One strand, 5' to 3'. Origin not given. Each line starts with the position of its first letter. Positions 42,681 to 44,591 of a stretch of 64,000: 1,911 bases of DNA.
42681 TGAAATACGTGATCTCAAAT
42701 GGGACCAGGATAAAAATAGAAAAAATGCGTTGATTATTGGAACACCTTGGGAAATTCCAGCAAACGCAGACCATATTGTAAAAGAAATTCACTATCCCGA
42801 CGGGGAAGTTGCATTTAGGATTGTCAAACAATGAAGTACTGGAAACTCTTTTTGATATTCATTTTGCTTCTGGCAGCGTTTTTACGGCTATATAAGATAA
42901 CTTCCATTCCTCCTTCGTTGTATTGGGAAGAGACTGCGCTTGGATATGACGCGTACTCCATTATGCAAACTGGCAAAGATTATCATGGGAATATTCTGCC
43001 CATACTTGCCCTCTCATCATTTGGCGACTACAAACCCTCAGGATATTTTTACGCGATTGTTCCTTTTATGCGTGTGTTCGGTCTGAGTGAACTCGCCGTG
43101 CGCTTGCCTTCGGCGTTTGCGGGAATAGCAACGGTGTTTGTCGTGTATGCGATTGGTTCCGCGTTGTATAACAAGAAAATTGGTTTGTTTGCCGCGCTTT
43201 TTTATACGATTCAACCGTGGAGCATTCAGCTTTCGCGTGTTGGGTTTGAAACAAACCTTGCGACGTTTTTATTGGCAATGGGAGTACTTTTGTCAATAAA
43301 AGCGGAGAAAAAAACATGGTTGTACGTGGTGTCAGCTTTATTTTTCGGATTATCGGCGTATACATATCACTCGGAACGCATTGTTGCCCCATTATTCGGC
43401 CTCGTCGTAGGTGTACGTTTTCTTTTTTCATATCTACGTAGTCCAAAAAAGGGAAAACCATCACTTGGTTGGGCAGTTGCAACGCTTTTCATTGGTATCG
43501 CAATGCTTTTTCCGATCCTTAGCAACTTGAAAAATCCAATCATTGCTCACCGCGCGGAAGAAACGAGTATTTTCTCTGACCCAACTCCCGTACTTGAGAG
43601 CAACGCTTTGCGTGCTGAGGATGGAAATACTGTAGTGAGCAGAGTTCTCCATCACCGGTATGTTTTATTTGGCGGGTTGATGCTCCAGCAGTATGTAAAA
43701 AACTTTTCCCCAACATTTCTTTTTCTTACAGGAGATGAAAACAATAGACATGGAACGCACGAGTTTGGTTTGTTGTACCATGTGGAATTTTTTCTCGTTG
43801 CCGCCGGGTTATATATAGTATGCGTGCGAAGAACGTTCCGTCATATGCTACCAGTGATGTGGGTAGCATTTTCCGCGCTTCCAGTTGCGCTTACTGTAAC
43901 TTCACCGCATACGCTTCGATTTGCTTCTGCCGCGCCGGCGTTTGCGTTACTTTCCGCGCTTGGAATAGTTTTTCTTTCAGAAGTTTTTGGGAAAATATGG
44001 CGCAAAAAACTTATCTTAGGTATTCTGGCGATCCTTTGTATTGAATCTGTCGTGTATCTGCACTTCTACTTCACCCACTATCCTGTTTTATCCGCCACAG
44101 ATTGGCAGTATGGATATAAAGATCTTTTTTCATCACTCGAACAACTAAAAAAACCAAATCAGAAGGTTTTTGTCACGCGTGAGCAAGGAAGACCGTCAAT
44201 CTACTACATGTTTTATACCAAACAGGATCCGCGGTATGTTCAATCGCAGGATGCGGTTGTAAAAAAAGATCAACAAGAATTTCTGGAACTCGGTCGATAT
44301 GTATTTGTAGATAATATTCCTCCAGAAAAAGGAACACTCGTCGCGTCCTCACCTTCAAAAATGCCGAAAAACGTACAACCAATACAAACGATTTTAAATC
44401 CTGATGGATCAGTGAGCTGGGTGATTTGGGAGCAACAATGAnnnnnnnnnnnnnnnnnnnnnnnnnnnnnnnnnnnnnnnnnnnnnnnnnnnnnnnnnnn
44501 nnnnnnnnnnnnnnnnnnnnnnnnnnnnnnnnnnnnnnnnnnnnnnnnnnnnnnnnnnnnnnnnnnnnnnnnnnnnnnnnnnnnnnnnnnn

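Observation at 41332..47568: Tandem array of four diverged PMT_2/ArnT-like GT-C genes, with a fifth paralog at 27765..29462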

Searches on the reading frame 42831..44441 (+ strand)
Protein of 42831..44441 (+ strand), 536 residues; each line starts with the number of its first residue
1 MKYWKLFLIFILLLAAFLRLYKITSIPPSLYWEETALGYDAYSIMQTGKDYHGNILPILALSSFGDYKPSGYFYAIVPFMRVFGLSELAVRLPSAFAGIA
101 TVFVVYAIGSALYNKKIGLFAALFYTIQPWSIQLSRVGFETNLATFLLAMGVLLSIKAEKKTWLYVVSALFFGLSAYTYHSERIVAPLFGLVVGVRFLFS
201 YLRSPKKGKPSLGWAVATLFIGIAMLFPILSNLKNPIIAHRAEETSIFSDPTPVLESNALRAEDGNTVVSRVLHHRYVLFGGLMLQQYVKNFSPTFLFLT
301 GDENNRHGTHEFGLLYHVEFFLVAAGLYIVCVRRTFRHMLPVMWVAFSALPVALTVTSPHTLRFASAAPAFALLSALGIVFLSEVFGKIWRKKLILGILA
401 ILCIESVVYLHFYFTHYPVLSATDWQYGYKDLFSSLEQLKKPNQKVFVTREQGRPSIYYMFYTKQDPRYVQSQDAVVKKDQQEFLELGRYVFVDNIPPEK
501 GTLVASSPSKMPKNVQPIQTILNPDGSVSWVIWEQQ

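Call 4: search_protein_families(library=pfam, proteins=[window:42831-44441:+], max_evalue=0.01)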
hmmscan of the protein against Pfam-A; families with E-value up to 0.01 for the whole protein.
window:42831-44441:+ (536 aa): 2 families
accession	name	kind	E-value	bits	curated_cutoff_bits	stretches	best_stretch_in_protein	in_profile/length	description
PF13231.12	PMT_2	-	2.4e-11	44.5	26.1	1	68-220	2-153/160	Dolichyl-phosphate-mannose-protein mannosyltransferase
PF09852.15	DUF2079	-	6e-05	22.8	28.2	1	73-233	50-202/459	Predicted membrane protein (DUF2079)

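Call 9: search_protein_families(library=ncbifam, proteins=[window:42831-44441:+], max_evalue=0.01)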
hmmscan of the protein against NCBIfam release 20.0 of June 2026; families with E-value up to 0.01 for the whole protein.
window:42831-44441:+ (536 aa): 1 family
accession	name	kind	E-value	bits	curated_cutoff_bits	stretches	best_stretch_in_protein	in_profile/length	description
TIGR04154.1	archaeo_STT3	subfamily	0.0024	16.3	450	1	93-226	101-255/831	oligosaccharyl transferase, archaeosortase A system-associated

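Call 12: find_homologous_proteins(query=window:42831-44441:+)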
Query window:42831-44441:+ (536 aa): 646 proteins with E <= 0.001 among 8000 candidates; the best 120 are listed.
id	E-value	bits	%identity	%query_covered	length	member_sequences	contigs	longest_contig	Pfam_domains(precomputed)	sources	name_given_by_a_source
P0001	0.0e+0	1151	94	100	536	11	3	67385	PF13231.13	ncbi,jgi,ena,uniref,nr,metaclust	ncbi:MAG: hypothetical protein A2840_02495 [Candidatus Buchananbacteria bacterium RIFCSPHIGHO2_01_FU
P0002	5.8e-183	628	53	99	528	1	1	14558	PF02366.25,PF13231.13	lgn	-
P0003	5.7e-181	621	53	99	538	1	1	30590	PF13231.13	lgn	-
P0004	6.5e-180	618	54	100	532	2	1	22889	PF13231.13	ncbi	-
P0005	4.5e-178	611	54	100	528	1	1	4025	PF02366.25,PF13231.13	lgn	-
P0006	1.5e-175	603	52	98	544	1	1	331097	PF02366.25,PF13231.13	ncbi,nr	ncbi:MAG: glycosyltransferase family 39 protein [Candidatus Pacebacteria bacterium]|nr:glycosyltrans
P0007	6.0e-175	601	53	99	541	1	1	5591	PF02366.25,PF13231.13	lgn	-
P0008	1.3e-174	600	54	100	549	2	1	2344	PF13231.13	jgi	-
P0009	9.3e-173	594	51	97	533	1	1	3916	PF02366.25,PF13231.13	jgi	jgi:4-amino-4-deoxy-L-arabinose transferase-like glycosyltransferase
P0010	3.9e-171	589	51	100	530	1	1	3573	PF02366.25,PF13231.13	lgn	-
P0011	3.8e-170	585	53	100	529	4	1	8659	PF13231.13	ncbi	-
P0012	1.5e-169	583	50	96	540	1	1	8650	PF02366.25,PF13231.13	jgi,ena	-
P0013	5.8e-169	581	49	99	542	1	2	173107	PF02366.25,PF13231.13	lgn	-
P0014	3.5e-168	579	51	100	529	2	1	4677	PF02366.25,PF13231.13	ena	-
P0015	1.1e-167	577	51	100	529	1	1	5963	PF02366.25,PF13231.13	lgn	-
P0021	2.5e-157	543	48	100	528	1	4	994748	PF02366.25,PF13231.13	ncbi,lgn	-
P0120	1.2e-107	379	40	97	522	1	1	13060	PF02366.25,PF02516.21,PF13231.13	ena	-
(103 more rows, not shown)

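Call 13: find_encoding_contigs(protein=window:42831-44441:+, flank=10000, max_places=4)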
Protein window:42831-44441:+ (536 aa): 8 contigs read that carry it; 4 places shown.
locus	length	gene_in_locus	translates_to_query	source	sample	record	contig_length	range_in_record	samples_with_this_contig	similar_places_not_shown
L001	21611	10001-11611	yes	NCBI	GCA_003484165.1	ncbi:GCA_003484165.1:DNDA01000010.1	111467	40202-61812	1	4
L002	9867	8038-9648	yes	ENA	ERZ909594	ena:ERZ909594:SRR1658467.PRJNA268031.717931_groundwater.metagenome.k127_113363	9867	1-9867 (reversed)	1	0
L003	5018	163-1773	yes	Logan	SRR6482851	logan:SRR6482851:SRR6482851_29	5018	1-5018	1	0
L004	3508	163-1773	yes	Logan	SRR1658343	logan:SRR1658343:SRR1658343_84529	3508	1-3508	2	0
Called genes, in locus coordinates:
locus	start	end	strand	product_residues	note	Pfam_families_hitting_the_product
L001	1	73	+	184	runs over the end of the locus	PF13489:Methyltransf_23, PF13847:Methyltransf_31 (weak), PF08241:Methyltransf_11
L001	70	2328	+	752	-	-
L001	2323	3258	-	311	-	PF00561:Abhydrolase_1, PF12146:Hydrolase_4, PF12697:Abhydrolase_6 (weak)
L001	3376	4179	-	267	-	PF00459:Inositol_P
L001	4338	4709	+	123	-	-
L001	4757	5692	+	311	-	PF00535:Glycos_transf_2, PF13641:Glyco_tranf_2_3, PF13632:Glyco_trans_2_3 (faint)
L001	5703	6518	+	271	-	PF00535:Glycos_transf_2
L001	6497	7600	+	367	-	PF00534:Glycos_transf_1, PF13692:Glyco_trans_1_4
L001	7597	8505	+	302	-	PF00535:Glycos_transf_2, PF10111:Glyco_tranf_2_2 (faint), PF13641:Glyco_tranf_2_3, PF13506:Glyco_transf_21 (weak), PF13632:Glyco_trans_2_3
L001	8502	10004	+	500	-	-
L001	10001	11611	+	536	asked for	PF13231:PMT_2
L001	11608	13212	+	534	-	PF02366:PMT (weak), PF13231:PMT_2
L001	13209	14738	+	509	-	PF02366:PMT (weak)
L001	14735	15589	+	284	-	PF00535:Glycos_transf_2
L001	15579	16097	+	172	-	-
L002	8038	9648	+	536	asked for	PF13231:PMT_2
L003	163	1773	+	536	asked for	PF13231:PMT_2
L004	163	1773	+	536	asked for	PF13231:PMT_2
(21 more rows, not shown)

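Call 14: find_encoding_contigs(protein=P0006, flank=10000, max_places=2)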
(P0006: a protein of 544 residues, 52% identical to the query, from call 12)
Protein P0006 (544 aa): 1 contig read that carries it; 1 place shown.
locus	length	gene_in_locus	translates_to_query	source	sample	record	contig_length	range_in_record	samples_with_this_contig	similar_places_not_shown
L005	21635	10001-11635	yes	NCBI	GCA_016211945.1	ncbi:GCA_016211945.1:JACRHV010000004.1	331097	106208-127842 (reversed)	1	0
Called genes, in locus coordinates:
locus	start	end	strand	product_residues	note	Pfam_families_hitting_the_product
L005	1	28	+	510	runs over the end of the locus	PF13231:PMT_2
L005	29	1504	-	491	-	-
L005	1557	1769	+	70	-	PF07866:DUF1653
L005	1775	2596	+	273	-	PF01370:Epimerase, PF02719:Polysacc_synt_2, PF04321:RmlD_sub_bind, PF13460:NAD_binding_10 (weak), PF07993:NAD_binding_4 (faint)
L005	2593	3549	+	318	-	PF00535:Glycos_transf_2, PF13641:Glyco_tranf_2_3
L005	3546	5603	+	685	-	-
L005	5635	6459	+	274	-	PF00535:Glycos_transf_2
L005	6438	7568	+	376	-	PF00534:Glycos_transf_1, PF13692:Glyco_trans_1_4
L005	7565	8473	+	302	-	PF00535:Glycos_transf_2, PF10111:Glyco_tranf_2_2 (faint), PF13641:Glyco_tranf_2_3, PF13632:Glyco_trans_2_3 (weak)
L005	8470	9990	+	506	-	-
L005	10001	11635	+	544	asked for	PF02366:PMT, PF13231:PMT_2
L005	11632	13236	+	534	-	PF13231:PMT_2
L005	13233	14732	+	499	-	-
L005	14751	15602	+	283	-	PF00535:Glycos_transf_2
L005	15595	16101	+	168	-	-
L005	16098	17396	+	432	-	-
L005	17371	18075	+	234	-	PF00535:Glycos_transf_2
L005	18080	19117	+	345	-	PF13439:Glyco_transf_4, PF20706:GT4-conflict, PF00534:Glycos_transf_1, PF13692:Glyco_trans_1_4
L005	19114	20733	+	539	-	PF10131:PTPS_related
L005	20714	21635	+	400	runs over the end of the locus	-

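Call 15: find_encoding_contigs(protein=P0021, flank=10000, max_places=2)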
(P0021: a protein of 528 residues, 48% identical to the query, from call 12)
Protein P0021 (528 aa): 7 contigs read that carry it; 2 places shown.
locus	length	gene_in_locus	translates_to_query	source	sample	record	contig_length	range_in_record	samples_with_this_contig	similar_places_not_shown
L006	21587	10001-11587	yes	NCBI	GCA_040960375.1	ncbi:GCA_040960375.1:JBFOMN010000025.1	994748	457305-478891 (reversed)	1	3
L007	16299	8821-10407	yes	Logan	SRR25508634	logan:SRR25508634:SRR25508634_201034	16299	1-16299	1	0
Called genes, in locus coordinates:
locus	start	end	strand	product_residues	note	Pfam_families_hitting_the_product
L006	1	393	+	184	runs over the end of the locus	PF13489:Methyltransf_23, PF08241:Methyltransf_11, PF08242:Methyltransf_12 (weak), PF13649:Methyltransf_25 (weak)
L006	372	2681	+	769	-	-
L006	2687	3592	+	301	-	PF00535:Glycos_transf_2, PF13641:Glyco_tranf_2_3, PF13632:Glyco_trans_2_3 (faint)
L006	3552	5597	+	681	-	-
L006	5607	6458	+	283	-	PF00535:Glycos_transf_2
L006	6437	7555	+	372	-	PF00534:Glycos_transf_1, PF13692:Glyco_trans_1_4, PF13524:Glyco_trans_1_2 (weak)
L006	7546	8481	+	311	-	PF00535:Glycos_transf_2, PF13641:Glyco_tranf_2_3, PF13506:Glyco_transf_21 (weak), PF13632:Glyco_trans_2_3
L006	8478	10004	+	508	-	PF13231:PMT_2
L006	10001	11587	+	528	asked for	PF02366:PMT, PF13231:PMT_2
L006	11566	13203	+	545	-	PF13231:PMT_2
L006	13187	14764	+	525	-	PF13231:PMT_2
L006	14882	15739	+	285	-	PF00535:Glycos_transf_2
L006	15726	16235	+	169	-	-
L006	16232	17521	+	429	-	-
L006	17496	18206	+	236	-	PF00535:Glycos_transf_2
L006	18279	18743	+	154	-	-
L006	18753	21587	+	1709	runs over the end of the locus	-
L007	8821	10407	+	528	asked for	PF02366:PMT, PF13231:PMT_2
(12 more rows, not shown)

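Call 18: find_related_loci(query=A1, collection=genome_contigs, flank=10000)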
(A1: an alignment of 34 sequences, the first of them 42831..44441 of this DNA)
Query A1 (536 aa) in genome_contigs; peptide patterns used: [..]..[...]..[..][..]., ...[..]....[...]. (x = any residue, [..] = any of these).
257 stretches matched a pattern; 249 encode a relative of the query (tblastn E <= 1e-3); the best 80 are kept; 80 distinct loci.
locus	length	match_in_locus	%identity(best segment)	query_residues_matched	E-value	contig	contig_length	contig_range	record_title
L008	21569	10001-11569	52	11-536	0e+0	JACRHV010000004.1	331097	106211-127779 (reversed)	MAG: Candidatus Paceibacterota bacterium isolate NC_groundwater_1786_Pr3_B-0.1um_43_18 SR-2_scaffold_141_1480133, whole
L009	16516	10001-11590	54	2-535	5e-177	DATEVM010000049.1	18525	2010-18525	MAG TPA_asm: Patescibacteria group bacterium isolate SMAG_U8367 k141_1397095, whole genome shotgun sequence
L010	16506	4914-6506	45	5-536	1e-147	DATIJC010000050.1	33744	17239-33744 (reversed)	MAG TPA_asm: Patescibacteria group bacterium isolate SMAG_U15681 k141_373061, whole genome shotgun sequence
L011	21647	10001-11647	44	6-535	2e-137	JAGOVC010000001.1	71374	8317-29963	Candidatus Woesebacteria bacterium isolate Gw_Eff_bin_538 Gw_Eff_492_length_71374_cov_6.794588, whole genome shotgun seq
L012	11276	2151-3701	45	25-536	1e-136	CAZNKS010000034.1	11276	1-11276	MAG TPA_asm: uncultured Pseudomonadales bacterium isolate SRP170004_co1_558 genome assembly, contig: NODE_9327_length_11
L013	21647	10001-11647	43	6-535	2e-135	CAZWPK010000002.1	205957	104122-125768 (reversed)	MAG TPA_asm: uncultured Pseudomonadales bacterium isolate binchicken_co347_42 genome assembly, contig: NODE_32_length_20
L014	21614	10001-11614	43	11-535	5e-135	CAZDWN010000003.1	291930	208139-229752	MAG TPA_asm: uncultured Pseudomonadales bacterium isolate SRP170004_co1_144 genome assembly, contig: NODE_33_length_2919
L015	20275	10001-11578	44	1-534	4e-132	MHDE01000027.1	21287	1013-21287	MAG: Microgenomates group bacterium RIFCSPHIGHO2_01_FULL_45_11 rifcsphigho2_01_scaffold_4955, whole genome shotgun seque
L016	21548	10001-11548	44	19-536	3e-132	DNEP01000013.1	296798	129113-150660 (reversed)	MAG TPA_asm: Candidatus Paceibacterota bacterium isolate UBA12128 contig_3121, whole genome shotgun sequence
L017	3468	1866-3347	44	5-509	2e-135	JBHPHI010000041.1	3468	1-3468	Patescibacteria group bacterium isolate SAG AM-311-P01 NODE_41_length_3468_cov_20.449751, whole genome shotgun sequence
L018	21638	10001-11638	40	11-535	1e-122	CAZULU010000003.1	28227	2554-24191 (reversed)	MAG TPA_asm: uncultured Pseudomonadales bacterium isolate SRP193661_co1_10 genome assembly, contig: NODE_1726_length_282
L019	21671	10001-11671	38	1-536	5e-122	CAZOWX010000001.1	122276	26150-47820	MAG TPA_asm: uncultured Pseudomonadales bacterium isolate SRP286056_co2_574 genome assembly, contig: NODE_123_length_122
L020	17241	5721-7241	43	7-523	5e-121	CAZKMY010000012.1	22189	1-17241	MAG TPA_asm: uncultured Pseudomonadales bacterium isolate SRP263991_co6_38 genome assembly, contig: NODE_2123_length_221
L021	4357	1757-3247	43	3-496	4e-121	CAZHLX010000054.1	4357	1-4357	MAG TPA_asm: uncultured Pseudomonadales bacterium isolate SRP167671_co2_247 genome assembly, contig: NODE_22507_length_4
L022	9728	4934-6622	39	5-534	3e-119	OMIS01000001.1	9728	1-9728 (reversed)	bacterium isolate AM_0466 genome assembly, contig: AM_0466_1, whole genome shotgun sequence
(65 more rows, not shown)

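Call 21: search_solved_structures(query=A1, max_evalue=0.01, show_alignments=2)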
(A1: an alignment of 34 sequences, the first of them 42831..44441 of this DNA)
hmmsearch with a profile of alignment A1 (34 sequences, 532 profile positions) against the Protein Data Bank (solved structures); distinct sequences matched with E-value up to 0.01: 1.
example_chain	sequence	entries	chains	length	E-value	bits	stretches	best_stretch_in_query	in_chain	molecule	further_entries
5ezm_A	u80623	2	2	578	0.0086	18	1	71-226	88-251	4-amino-4-deoxy-L-arabinose transferase or related glycosyltransferases of PMT family | 4-amino-4-deoxy-L-arabinose (L-Ara4N) transferase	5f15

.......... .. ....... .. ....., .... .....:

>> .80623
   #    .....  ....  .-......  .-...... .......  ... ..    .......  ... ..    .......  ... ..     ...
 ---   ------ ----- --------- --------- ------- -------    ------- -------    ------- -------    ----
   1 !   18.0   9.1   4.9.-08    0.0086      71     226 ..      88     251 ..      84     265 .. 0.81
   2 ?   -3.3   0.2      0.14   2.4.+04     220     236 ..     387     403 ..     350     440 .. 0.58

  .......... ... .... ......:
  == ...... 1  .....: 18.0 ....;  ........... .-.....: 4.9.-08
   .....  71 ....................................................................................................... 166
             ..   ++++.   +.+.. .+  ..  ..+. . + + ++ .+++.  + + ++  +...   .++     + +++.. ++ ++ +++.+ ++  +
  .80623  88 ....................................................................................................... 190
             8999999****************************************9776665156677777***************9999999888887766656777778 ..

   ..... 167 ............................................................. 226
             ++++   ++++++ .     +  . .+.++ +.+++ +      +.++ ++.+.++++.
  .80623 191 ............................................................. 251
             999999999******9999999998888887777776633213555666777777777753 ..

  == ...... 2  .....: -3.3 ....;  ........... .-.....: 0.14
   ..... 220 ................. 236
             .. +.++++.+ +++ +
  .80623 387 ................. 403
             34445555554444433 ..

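Call 29: predict_structure(alignment_id=A1)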
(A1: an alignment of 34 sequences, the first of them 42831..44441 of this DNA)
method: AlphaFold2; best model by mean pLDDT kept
length: 536 residues; sequences in the alignment: 34
mean_pLDDT: 90.6   pTM: 0.91
mean pLDDT of the five models: 90.6, 89.7, 89.4, 88.2, 85.0
residues with pLDDT >= 90: 375; 70-90: 135; 50-70: 16; < 50: 10
segments of 3 or more residues with pLDDT < 50: 58-67
pLDDT, mean of each block of 10 residues (from residue 1): 94 98 94 90 91 67 48 88 96 97 99 98 97 89 97 95 95 91 93 87 69 88 86 74 78 92 94 90 86 89 88 95 98 95 95 74 93 98 92 94 97 96 94 97 96 93 96 90 90 93 95 94 95 95
secondary structure, 60 per line:
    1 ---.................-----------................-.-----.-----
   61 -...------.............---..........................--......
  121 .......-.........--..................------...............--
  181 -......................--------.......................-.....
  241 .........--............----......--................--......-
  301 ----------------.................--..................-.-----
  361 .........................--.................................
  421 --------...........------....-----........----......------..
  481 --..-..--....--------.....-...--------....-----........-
elements in order: H4-20 H32-47 H71-83 H87-112 H115-127 H129-137 H140-157 H164-178 H182-203 H212-234 H236-245 H252-263 H268-273 H276-291 H294-299 H317-333 H336-353 H361-385 H388-420 H429-439 E446-449 H455-462 H467-472 E490-493 E502-506 E519-522 E528-535
